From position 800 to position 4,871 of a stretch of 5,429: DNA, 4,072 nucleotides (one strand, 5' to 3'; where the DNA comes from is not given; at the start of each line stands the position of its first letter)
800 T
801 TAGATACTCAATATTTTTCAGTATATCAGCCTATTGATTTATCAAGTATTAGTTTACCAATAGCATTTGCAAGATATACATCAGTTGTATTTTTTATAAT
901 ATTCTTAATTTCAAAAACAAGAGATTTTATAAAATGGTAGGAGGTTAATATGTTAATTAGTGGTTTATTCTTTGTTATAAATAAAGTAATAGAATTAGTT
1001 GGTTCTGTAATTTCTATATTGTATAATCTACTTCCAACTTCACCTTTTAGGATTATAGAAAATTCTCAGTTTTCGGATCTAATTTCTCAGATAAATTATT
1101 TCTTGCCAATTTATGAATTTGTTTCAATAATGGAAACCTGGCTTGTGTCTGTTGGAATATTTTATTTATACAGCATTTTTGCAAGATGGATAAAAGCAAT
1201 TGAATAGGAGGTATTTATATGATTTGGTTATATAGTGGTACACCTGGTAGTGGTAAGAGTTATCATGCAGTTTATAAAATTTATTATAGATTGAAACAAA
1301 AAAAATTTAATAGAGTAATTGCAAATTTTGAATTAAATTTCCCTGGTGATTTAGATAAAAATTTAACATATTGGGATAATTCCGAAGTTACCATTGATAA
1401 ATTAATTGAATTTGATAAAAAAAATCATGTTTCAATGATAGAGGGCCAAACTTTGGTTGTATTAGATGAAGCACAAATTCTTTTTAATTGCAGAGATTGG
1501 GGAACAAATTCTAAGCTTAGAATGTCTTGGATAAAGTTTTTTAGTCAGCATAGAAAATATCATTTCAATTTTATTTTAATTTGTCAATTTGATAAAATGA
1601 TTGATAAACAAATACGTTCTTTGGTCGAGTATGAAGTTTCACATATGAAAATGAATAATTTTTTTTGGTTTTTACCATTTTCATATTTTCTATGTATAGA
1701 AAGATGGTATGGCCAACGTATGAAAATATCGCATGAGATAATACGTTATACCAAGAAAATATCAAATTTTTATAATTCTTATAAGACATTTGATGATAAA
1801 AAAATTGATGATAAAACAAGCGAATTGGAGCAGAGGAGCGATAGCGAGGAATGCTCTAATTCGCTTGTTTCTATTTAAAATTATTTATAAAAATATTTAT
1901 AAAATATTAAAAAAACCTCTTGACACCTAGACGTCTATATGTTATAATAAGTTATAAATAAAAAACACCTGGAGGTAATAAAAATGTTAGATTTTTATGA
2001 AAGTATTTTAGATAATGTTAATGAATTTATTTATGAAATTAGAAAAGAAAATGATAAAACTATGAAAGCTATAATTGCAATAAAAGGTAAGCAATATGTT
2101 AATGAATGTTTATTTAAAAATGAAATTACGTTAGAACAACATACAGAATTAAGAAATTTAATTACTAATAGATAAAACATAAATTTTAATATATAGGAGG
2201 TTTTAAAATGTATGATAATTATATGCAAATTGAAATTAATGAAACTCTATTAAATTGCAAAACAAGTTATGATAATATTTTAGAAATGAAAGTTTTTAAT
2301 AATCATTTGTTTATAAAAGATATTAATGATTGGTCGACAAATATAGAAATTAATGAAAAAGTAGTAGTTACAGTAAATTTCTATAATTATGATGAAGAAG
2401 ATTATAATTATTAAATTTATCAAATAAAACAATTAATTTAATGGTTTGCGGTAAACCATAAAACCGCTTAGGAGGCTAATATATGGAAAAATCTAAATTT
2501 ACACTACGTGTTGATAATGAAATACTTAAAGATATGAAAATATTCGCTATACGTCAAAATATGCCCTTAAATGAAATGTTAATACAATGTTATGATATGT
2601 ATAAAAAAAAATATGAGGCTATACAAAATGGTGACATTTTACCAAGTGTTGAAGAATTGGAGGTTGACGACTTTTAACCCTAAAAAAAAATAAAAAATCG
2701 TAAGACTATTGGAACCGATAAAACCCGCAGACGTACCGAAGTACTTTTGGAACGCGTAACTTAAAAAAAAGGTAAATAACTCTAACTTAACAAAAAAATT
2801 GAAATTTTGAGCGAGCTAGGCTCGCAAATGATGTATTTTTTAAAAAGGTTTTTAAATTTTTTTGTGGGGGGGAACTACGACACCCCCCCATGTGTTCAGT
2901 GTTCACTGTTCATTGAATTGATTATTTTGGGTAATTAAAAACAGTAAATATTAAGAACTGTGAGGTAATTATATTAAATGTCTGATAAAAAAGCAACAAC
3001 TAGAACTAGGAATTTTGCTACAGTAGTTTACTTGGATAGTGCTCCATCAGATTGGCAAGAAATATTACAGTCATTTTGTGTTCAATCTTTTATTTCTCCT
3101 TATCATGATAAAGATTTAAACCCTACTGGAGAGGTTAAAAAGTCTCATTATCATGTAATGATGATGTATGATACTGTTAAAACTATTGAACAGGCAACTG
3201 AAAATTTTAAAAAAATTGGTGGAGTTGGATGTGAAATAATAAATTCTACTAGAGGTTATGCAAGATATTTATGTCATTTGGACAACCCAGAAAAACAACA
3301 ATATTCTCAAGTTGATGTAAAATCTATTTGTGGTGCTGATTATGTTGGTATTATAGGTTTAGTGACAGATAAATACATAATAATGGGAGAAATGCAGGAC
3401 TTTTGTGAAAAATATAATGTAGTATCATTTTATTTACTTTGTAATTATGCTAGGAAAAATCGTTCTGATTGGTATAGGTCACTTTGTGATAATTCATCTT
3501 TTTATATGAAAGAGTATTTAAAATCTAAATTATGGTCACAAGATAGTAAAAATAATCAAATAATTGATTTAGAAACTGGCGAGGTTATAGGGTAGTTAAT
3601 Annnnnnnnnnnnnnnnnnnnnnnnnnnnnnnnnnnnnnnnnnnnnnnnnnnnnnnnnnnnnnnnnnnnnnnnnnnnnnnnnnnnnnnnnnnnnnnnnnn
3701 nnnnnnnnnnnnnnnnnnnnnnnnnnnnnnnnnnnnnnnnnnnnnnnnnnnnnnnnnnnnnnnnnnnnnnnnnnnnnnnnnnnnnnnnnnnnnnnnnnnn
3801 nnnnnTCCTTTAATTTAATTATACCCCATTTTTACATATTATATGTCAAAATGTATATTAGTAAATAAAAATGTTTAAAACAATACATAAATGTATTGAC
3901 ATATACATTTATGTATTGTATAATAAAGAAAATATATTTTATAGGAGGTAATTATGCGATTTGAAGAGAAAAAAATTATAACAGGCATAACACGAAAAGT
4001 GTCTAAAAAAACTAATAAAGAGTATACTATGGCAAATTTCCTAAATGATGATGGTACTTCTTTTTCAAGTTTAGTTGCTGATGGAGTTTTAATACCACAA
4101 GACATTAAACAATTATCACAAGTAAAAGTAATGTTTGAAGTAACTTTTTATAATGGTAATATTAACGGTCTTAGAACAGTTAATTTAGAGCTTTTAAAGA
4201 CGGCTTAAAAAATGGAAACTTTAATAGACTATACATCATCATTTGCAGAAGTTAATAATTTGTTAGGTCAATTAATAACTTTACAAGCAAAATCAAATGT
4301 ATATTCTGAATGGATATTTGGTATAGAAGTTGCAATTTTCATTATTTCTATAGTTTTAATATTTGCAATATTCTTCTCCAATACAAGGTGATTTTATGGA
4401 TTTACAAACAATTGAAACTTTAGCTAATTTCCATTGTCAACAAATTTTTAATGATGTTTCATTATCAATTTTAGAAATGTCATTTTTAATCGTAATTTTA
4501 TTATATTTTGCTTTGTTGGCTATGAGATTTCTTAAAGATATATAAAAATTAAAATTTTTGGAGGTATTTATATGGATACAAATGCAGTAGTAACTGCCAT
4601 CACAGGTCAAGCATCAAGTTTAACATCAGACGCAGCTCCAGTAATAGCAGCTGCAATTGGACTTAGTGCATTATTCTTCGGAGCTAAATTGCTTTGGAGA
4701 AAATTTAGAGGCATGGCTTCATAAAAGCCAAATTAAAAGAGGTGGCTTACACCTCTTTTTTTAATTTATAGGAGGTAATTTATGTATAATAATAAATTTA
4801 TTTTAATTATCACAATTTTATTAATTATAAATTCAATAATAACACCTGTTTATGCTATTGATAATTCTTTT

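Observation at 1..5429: The window is a complete circular 5,302-bp genome: a minimal filamentous phage with Ff-like gene order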

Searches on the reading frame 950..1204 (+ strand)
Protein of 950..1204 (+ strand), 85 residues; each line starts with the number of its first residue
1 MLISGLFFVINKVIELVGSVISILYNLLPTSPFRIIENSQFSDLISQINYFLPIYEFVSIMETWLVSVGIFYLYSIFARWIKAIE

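Call 5: search_protein_families(library=pfam, max_evalue=1, proteins=[window:950-1204:+])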
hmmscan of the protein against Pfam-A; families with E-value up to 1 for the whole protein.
window:950-1204:+ (85 aa): 0 families

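Call 6: search_protein_families(library=phrogs, max_evalue=0.1, proteins=[window:950-1204:+])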
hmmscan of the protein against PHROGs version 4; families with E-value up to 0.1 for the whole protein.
window:950-1204:+ (85 aa): 1 family
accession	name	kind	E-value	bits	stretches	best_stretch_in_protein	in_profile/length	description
phrog_37052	-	head and packaging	0.076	14.5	1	2-70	59-128/142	head protein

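Call 75: search_protein_families(library=ncbifam, max_evalue=0.01, proteins=[window:950-1204:+])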
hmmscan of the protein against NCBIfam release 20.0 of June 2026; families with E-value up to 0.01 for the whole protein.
window:950-1204:+ (85 aa): 0 families

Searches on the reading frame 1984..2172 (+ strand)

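Call 5: search_protein_families(library=pfam, max_evalue=1, proteins=[window:1984-2172:+])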
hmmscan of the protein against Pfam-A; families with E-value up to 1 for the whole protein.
window:1984-2172:+ (63 aa): 1 family
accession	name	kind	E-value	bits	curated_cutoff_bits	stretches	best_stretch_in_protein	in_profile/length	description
PF09386.16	ParD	-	0.0063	17.3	27.3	1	17-63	6-58/80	Antitoxin ParD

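Call 6: search_protein_families(library=phrogs, max_evalue=0.1, proteins=[window:1984-2172:+])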
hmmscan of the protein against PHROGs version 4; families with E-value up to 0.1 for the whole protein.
window:1984-2172:+ (63 aa): 0 families

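Call 75: search_protein_families(library=ncbifam, max_evalue=0.01, proteins=[window:1984-2172:+])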
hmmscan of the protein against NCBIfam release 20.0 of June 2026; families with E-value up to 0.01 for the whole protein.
window:1984-2172:+ (63 aa): 0 families

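Call 76: search_protein_families(library=padloc, max_evalue=0.01, proteins=[window:1984-2172:+])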
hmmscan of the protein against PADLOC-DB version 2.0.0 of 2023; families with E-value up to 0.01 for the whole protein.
window:1984-2172:+ (63 aa): 0 families

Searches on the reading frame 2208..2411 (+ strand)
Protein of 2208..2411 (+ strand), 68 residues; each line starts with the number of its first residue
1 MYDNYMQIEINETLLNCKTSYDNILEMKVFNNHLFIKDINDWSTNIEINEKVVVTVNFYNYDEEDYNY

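Call 5: search_protein_families(library=pfam, max_evalue=1, proteins=[window:2208-2411:+])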
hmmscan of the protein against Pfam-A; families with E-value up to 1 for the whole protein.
window:2208-2411:+ (68 aa): 0 families

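Call 6: search_protein_families(library=phrogs, max_evalue=0.1, proteins=[window:2208-2411:+])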
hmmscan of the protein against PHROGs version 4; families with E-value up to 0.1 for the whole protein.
window:2208-2411:+ (68 aa): 0 families

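Call 75: search_protein_families(library=ncbifam, max_evalue=0.01, proteins=[window:2208-2411:+])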
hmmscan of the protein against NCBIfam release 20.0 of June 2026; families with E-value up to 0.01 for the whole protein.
window:2208-2411:+ (68 aa): 0 families

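Call 76: search_protein_families(library=padloc, max_evalue=0.01, proteins=[window:2208-2411:+])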
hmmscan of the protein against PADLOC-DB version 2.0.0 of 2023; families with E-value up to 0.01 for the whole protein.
window:2208-2411:+ (68 aa): 0 families

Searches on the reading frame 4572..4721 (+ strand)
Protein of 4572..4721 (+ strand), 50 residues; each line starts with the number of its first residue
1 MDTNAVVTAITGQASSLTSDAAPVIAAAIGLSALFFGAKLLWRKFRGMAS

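Call 5: search_protein_families(library=pfam, max_evalue=1, proteins=[window:4572-4721:+])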
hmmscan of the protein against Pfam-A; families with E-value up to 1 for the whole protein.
window:4572-4721:+ (50 aa): 1 family
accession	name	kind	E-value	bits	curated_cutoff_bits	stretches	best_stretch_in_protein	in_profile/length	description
PF25631.1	Inovirus_capsid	-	0.81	10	27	0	2-14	9-21/41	Inovirus capsid protein family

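Call 6: search_protein_families(library=phrogs, max_evalue=0.1, proteins=[window:4572-4721:+])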
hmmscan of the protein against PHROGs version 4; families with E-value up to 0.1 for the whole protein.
window:4572-4721:+ (50 aa): 2 families
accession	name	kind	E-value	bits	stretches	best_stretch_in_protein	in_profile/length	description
phrog_1859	-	head and packaging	6.6e-05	24.1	1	2-46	31-75/76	major head protein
phrog_36660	-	unknown function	0.00032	21.8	1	7-49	18-56/57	-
